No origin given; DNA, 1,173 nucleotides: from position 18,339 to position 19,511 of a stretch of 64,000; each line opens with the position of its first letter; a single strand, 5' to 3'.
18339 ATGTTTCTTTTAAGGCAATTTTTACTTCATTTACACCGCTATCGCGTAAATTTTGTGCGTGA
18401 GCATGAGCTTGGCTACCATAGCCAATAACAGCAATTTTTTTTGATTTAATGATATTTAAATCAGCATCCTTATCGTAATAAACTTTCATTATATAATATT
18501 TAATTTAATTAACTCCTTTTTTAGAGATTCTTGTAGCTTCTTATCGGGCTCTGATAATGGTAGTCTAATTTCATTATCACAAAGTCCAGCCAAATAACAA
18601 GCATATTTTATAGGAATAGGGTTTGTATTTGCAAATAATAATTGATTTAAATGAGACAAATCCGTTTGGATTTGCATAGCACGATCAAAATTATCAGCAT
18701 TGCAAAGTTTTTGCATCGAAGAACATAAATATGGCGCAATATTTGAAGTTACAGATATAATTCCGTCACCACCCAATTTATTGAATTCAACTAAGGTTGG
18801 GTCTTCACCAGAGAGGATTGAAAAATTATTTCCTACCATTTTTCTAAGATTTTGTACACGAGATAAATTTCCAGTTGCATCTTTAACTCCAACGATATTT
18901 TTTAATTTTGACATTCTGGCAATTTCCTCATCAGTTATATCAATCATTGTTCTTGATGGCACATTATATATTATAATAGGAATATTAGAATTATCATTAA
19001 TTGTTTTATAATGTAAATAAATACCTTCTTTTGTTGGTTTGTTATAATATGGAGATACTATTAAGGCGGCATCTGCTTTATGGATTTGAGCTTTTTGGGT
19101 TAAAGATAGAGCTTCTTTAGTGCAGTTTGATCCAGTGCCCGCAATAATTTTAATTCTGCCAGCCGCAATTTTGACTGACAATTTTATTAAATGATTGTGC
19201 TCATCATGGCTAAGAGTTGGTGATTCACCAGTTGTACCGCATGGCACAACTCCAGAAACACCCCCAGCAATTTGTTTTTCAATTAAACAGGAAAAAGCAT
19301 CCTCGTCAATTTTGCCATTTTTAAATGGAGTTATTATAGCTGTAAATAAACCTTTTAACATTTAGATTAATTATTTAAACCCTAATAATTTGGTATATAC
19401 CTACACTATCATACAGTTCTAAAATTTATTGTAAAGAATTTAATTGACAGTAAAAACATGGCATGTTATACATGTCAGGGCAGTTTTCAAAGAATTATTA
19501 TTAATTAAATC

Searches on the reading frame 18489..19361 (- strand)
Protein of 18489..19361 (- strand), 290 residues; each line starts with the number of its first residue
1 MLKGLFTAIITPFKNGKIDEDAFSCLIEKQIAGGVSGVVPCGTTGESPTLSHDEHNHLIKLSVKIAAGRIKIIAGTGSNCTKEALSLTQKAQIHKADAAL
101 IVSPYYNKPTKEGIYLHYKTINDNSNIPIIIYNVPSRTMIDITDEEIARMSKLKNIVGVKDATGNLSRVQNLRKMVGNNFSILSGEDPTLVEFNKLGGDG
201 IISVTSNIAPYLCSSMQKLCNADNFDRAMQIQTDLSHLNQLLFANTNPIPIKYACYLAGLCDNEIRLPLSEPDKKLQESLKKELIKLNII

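Call 75: search_protein_families(library=pfam, proteins=[window:18489-19361:-], max_evalue=0.00001)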
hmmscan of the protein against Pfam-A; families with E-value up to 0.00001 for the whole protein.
window:18489-19361:- (290 aa): 1 family
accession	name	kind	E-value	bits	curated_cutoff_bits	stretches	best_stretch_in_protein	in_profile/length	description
PF00701.28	DHDPS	-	7.8e-90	300.9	22.1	1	2-284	2-286/289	Dihydrodipicolinate synthetase family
